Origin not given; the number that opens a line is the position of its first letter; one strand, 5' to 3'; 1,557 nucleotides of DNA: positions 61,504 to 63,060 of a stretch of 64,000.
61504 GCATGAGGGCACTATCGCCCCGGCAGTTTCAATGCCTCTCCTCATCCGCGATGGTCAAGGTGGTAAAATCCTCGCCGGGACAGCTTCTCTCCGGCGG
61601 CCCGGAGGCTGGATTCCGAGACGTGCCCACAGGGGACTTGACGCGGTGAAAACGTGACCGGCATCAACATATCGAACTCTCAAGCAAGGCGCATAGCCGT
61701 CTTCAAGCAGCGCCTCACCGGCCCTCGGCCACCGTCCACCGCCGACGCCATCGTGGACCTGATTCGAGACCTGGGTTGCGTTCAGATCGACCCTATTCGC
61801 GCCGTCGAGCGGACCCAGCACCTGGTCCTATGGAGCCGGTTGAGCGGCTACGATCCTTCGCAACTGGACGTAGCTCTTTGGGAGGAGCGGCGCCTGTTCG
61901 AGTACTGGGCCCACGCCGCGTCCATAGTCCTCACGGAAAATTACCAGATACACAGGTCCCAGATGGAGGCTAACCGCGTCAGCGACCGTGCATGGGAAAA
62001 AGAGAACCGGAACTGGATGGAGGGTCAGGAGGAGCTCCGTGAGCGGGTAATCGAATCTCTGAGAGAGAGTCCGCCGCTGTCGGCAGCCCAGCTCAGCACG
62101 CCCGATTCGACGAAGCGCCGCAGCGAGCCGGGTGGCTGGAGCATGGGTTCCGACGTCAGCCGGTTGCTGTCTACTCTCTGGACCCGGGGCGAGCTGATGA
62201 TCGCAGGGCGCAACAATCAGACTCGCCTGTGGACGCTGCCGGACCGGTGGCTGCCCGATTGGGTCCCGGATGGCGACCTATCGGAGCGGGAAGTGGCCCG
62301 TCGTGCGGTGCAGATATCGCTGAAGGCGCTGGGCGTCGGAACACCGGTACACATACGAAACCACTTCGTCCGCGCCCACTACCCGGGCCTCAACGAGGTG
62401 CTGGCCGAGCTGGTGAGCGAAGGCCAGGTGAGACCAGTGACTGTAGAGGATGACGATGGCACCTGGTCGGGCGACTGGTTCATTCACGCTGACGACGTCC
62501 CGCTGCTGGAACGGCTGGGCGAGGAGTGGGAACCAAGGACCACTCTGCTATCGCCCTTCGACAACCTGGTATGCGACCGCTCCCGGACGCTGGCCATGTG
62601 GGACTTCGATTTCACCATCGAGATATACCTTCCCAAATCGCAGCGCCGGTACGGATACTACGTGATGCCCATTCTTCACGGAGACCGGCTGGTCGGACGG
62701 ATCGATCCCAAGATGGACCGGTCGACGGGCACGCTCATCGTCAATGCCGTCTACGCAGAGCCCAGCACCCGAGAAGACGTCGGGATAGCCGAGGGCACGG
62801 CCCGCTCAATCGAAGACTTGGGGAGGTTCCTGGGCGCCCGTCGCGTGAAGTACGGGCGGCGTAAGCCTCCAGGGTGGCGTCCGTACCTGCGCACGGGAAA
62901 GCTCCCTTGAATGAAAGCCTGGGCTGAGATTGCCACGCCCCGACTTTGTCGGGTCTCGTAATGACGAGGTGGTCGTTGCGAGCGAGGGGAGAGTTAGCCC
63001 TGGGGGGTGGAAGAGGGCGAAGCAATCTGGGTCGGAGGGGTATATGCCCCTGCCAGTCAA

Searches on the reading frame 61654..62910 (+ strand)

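Call 51: search_protein_families(library=pfam, proteins=[window:61654-62910:+], max_evalue=0.00001)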
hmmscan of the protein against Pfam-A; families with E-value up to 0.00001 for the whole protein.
window:61654-62910:+ (418 aa): 1 family
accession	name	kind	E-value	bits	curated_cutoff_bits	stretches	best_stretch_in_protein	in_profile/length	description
PF06224.18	AlkZ-like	-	2.2e-61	208.7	25.9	1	37-390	1-327/329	DNA glycosylase AlkZ-like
